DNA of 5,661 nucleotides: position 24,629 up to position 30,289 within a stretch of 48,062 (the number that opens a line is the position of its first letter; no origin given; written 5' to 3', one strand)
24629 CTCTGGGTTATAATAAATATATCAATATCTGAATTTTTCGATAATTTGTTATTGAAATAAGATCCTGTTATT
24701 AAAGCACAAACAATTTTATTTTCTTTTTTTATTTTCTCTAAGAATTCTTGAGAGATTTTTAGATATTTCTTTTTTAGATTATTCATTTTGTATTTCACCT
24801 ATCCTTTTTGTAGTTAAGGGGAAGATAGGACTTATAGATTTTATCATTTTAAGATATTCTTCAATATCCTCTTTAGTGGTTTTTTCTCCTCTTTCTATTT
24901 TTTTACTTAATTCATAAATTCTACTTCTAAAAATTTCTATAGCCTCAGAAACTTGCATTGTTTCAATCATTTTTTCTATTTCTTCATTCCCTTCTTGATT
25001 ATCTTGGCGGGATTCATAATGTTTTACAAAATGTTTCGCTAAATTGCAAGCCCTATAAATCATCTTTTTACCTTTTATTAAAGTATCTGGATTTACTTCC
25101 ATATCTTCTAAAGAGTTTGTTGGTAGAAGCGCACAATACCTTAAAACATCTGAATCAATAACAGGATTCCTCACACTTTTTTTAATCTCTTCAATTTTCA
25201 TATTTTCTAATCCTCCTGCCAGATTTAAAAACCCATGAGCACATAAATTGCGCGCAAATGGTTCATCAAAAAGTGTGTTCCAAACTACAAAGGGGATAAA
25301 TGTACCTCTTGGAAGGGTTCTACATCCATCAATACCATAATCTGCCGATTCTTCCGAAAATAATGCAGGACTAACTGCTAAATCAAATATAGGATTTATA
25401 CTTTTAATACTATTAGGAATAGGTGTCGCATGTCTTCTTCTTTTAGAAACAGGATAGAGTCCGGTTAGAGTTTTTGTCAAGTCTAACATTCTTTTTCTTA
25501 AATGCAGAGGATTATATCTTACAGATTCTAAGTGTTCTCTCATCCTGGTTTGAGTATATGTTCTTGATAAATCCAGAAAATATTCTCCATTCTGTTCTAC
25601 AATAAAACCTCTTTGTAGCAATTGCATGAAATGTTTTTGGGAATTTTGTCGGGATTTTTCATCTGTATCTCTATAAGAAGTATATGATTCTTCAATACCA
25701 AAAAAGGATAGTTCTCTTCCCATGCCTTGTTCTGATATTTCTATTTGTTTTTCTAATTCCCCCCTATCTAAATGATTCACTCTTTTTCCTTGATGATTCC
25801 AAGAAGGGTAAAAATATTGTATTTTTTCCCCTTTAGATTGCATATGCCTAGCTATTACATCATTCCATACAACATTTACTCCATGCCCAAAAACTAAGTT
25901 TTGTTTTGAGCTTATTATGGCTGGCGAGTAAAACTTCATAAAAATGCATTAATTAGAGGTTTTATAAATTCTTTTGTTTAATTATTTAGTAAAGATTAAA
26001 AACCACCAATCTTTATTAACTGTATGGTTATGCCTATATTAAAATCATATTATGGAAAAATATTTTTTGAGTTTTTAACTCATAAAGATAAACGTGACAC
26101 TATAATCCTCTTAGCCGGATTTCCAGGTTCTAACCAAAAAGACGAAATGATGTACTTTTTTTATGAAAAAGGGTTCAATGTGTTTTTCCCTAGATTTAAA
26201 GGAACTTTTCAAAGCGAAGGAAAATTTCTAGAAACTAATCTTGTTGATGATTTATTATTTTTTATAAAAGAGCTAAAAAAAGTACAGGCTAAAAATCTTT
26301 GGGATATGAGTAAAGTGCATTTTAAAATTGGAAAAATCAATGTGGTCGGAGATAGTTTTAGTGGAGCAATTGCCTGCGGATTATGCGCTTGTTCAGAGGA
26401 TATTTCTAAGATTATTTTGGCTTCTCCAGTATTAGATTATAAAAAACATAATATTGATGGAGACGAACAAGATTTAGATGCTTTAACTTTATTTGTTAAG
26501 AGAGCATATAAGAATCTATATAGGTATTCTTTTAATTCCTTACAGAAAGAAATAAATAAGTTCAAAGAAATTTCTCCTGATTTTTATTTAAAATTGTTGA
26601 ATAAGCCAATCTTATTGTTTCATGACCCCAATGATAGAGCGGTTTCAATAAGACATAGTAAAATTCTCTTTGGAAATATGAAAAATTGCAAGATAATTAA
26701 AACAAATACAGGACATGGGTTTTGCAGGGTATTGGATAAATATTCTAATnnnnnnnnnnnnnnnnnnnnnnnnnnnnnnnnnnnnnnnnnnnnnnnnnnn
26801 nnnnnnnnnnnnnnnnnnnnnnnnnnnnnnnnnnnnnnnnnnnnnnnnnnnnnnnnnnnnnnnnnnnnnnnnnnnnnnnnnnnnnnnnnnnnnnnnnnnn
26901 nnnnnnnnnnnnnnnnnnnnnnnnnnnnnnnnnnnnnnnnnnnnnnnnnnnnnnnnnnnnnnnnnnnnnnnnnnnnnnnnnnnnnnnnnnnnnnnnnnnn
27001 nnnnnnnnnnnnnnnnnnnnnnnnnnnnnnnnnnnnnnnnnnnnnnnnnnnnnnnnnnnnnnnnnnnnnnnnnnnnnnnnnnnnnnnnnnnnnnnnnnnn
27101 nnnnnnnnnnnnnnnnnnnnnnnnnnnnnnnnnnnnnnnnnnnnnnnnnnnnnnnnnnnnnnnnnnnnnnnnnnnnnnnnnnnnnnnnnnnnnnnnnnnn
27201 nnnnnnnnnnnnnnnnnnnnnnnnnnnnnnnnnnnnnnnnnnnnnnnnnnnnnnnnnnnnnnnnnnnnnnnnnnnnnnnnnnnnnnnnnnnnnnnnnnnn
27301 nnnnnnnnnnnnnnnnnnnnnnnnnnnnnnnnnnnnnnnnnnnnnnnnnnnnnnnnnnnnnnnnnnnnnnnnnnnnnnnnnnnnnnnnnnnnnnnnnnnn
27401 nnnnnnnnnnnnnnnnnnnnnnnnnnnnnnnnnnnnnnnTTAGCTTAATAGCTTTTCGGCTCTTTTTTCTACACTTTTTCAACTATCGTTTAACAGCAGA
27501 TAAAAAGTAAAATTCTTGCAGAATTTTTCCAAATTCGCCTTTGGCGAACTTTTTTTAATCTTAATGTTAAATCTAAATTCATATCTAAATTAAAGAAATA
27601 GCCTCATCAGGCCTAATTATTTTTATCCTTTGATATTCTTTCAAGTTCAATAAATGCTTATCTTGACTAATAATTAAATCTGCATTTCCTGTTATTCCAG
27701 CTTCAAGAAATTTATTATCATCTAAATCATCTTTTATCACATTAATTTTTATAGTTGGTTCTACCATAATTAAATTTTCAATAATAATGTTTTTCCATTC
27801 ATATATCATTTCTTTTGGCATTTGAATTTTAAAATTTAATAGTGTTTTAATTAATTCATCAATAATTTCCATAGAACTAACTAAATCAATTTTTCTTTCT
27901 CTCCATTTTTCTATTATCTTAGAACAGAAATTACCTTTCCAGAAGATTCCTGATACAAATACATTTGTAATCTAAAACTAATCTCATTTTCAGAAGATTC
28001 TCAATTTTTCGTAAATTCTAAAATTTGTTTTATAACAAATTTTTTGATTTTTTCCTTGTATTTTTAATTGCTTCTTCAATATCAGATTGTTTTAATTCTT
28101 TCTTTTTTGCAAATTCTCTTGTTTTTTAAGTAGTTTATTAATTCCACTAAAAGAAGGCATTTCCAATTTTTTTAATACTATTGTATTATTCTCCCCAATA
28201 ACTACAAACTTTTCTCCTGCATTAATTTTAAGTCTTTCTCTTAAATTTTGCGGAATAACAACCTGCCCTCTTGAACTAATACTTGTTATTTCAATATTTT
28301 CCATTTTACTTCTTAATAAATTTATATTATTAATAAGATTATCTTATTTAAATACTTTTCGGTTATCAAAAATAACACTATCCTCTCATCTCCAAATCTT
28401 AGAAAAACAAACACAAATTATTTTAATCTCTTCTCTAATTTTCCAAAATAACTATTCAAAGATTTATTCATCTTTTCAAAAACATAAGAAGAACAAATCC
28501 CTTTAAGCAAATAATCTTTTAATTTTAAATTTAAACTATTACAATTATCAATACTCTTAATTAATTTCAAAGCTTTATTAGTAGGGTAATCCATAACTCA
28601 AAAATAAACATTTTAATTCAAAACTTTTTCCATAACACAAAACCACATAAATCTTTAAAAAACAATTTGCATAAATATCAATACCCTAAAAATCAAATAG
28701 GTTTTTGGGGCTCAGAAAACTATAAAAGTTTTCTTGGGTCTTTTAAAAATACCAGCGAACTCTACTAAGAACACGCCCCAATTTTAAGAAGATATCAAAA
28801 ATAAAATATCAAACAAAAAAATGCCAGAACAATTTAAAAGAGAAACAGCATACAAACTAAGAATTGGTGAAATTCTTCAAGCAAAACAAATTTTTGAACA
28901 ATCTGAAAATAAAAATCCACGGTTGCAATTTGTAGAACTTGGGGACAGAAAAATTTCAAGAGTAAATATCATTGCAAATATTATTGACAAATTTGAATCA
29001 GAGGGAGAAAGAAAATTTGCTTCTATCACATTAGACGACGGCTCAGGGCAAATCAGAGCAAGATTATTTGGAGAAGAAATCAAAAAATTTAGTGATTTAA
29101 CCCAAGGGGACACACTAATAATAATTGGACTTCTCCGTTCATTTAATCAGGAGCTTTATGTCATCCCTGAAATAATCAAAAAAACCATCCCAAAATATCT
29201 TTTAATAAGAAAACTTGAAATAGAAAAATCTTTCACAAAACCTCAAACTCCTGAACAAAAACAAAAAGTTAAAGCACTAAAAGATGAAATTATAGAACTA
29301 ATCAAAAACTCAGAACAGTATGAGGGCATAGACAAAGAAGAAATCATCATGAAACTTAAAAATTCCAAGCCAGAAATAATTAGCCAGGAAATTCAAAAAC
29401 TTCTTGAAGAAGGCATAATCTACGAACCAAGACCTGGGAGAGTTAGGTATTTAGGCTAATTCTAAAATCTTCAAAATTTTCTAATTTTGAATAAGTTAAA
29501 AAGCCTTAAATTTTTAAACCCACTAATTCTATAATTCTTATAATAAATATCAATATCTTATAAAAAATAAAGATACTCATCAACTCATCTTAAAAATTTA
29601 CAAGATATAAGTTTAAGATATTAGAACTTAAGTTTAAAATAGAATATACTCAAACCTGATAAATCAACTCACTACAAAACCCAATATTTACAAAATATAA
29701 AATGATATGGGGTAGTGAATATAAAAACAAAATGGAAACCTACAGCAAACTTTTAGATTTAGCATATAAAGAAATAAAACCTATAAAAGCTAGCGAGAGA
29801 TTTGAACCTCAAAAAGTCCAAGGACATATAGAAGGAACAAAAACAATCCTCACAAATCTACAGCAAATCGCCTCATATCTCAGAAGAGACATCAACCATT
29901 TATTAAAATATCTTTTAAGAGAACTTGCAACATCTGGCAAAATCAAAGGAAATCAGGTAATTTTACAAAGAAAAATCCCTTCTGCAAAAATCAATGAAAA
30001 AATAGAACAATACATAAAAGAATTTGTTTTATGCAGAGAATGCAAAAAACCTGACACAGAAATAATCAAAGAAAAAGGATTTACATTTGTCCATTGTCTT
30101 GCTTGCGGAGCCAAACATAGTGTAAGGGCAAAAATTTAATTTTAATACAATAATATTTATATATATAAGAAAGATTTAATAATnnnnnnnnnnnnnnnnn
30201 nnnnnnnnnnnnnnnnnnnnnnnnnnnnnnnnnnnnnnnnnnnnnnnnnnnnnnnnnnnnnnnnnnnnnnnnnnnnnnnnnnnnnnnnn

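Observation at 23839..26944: Three-gene cassette bracketed by long patchy inverted repeats that behave like paralogous structured RNAs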

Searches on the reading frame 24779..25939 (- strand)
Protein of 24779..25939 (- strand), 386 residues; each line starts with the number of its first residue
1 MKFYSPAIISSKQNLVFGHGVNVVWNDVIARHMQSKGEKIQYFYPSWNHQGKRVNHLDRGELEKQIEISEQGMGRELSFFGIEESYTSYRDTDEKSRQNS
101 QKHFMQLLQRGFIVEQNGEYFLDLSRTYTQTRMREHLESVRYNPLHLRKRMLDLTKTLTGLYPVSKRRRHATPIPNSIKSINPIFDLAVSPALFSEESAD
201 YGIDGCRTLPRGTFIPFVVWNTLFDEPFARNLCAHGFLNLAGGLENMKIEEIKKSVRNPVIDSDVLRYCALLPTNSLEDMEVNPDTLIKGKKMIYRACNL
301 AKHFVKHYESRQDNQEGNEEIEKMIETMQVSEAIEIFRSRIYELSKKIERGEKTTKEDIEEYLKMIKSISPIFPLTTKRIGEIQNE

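Call 12: search_protein_families(library=pfam, proteins=[window:24779-25939:-], max_evalue=0.01)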
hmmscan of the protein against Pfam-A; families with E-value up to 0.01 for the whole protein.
window:24779-25939:- (386 aa): 1 family
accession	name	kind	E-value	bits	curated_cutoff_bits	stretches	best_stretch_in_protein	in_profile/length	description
PF09334.17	tRNA-synt_1g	-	1.1e-05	24.9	20.1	1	13-124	12-124/391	tRNA synthetases class I (M)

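Call 86: search_protein_families(library=padloc, proteins=[window:24779-25939:-], max_evalue=0.001)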
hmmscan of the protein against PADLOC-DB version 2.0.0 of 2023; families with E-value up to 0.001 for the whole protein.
window:24779-25939:- (386 aa): 0 families

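Call 87: search_protein_families(library=ncbifam, proteins=[window:24779-25939:-], max_evalue=0.001)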
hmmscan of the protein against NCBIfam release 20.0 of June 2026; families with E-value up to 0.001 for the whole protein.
window:24779-25939:- (386 aa): 4 families
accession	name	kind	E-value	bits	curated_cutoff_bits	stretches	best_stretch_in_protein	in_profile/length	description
NF009687.0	PRK13208.1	equivalog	6.4e-09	34.5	738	0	119-175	357-411/801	valine--tRNA ligase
TIGR00398.1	metG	equivalog_domain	9e-09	34.6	336.35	1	17-130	16-131/530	methionine--tRNA ligase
NF001100.0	PRK00133.1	equivalog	1.2e-06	27.4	587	0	229-338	315-423/676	methionine--tRNA ligase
NF000540.1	alt_ValS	exception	0.00044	18.3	900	0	130-175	400-445/827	valine--tRNA ligase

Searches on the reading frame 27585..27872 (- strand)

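Call 12: search_protein_families(library=pfam, proteins=[window:27585-27872:-], max_evalue=0.01)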
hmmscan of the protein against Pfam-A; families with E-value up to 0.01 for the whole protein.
window:27585-27872:- (95 aa): 1 family
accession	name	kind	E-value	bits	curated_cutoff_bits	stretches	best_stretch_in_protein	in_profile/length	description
PF13470.12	PIN_3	-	3.2e-05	25.2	27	1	34-73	74-115/115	PIN domain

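Call 86: search_protein_families(library=padloc, proteins=[window:27585-27872:-], max_evalue=0.001)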
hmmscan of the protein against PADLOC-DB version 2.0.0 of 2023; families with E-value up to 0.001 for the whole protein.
window:27585-27872:- (95 aa): 0 families

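Call 87: search_protein_families(library=ncbifam, proteins=[window:27585-27872:-], max_evalue=0.001)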
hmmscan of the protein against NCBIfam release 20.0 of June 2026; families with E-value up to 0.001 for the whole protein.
window:27585-27872:- (95 aa): 1 family
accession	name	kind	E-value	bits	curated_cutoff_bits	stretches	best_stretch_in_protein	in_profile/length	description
TIGR00305.1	TIGR00305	equivalog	8.1e-07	29.3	29.15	1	2-77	38-115/115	putative toxin-antitoxin system toxin component, PIN family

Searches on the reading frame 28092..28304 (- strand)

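Call 86: search_protein_families(library=padloc, proteins=[window:28092-28304:-], max_evalue=0.001)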
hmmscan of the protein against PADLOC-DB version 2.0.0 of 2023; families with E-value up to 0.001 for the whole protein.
window:28092-28304:- (70 aa): 0 families

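Call 87: search_protein_families(library=ncbifam, proteins=[window:28092-28304:-], max_evalue=0.001)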
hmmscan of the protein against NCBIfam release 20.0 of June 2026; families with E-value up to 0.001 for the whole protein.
window:28092-28304:- (70 aa): 4 families
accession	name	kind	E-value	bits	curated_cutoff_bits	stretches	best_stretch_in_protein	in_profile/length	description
NF040962.1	near_HgcAB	equivalog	1.1e-09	38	70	1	6-39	7-40/70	HgcAB-associated protein HgcC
TIGR01439.1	lp_hng_hel_AbrB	domain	1.5e-09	37.4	28.3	1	7-46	2-42/44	transcriptional regulator, AbrB family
NF006352.0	PRK08577.1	equivalog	2.7e-05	24.3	140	1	2-41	2-41/136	hypothetical protein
NF050106.1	TA_MazE_antitoxin_Deino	equivalog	0.00021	21.4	65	1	13-46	1-34/65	type II toxin-antitoxin system MazE family antitoxin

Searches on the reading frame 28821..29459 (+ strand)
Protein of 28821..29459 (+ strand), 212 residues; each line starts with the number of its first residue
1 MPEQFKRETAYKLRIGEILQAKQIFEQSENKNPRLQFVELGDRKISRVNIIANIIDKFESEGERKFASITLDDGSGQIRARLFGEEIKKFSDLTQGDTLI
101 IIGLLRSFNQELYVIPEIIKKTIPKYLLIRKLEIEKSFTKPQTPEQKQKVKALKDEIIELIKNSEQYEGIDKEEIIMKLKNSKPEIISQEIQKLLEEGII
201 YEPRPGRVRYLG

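Call 12: search_protein_families(library=pfam, proteins=[window:28821-29459:+], max_evalue=0.01)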
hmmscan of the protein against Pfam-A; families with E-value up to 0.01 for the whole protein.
window:28821-29459:+ (212 aa): 2 families
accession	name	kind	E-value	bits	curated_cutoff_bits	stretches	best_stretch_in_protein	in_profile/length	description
PF01336.31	tRNA_anti-codon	-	7e-09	35.9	27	1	61-117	12-70/75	OB-fold nucleic acid binding domain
PF08784.17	RPA_C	-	3.9e-05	24.8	22.6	1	145-201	41-100/106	Replication protein A C terminal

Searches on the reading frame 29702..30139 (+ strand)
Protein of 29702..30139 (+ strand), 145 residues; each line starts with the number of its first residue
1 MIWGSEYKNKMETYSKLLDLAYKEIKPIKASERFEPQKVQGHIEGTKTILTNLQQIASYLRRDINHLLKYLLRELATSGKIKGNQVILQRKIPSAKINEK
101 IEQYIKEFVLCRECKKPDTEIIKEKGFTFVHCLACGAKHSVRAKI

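Call 46: search_protein_families(library=pfam, proteins=[window:29702-30139:+], max_evalue=0.001)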
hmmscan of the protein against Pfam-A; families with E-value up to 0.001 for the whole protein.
window:29702-30139:+ (145 aa): 1 family
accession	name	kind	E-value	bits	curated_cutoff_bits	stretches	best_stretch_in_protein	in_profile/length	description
PF01873.23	eIF-5_eIF-2B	-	7.9e-36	122.9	27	1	29-138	6-117/117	Domain found in IF2B/IF5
